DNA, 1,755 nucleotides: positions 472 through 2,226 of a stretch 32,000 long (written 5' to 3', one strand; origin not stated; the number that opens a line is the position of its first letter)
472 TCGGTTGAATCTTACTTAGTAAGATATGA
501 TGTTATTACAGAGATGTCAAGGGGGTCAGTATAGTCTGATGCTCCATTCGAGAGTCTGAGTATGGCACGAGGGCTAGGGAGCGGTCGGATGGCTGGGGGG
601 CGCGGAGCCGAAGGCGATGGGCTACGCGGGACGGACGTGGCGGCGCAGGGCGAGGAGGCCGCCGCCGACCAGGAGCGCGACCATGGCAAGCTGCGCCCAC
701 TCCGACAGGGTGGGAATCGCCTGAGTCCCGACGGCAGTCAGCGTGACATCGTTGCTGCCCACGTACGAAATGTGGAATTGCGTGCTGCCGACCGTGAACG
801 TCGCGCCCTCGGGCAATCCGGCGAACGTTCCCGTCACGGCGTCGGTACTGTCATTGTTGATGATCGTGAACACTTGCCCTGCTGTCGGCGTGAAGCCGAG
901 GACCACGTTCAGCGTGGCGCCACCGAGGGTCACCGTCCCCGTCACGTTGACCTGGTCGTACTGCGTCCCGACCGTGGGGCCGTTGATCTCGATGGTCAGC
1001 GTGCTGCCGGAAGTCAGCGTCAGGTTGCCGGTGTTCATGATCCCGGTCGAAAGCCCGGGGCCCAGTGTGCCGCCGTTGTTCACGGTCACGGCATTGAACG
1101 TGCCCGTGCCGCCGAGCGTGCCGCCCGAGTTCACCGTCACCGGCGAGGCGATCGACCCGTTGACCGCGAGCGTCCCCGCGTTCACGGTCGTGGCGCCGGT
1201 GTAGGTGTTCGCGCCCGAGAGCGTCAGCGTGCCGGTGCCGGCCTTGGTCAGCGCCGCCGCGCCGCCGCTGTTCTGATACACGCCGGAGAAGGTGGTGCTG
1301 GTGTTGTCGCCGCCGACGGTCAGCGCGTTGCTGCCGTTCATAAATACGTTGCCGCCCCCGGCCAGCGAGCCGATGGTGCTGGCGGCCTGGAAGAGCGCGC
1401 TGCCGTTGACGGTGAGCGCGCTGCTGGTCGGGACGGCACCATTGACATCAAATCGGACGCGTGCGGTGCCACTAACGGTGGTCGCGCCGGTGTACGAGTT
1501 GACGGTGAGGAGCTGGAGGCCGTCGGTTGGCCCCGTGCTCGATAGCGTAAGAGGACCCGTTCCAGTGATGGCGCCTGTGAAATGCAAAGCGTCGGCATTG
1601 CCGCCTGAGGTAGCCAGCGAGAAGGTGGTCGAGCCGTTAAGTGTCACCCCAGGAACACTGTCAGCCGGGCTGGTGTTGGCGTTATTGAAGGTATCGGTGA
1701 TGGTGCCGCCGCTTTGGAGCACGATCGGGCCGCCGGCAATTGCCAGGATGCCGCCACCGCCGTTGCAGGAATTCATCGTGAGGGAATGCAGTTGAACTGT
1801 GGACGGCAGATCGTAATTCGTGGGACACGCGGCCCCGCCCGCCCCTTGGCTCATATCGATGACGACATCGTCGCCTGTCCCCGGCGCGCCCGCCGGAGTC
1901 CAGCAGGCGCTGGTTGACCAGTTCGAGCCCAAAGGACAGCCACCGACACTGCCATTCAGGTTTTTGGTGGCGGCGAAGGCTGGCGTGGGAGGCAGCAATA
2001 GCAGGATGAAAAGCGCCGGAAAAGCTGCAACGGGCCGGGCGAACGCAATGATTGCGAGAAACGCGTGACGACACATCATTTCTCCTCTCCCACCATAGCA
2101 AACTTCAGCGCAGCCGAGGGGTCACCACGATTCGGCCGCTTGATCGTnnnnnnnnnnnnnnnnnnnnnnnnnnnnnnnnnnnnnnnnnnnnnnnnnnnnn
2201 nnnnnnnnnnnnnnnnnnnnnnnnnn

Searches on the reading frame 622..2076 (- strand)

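Call 16: search_protein_families(library=pfam, proteins=[window:622-2076:-])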
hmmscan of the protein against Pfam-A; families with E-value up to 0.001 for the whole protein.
window:622-2076:- (484 aa): 2 families
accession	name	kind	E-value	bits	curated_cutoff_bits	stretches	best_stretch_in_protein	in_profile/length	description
PF12951.13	PATR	-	5.5e-13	49.2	27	1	276-305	1-30/30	Passenger-associated-transport-repeat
PF18203.6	IPTL-CTERM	-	3.3e-05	24.1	20.8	1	452-479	1-28/28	IPTL-CTERM motif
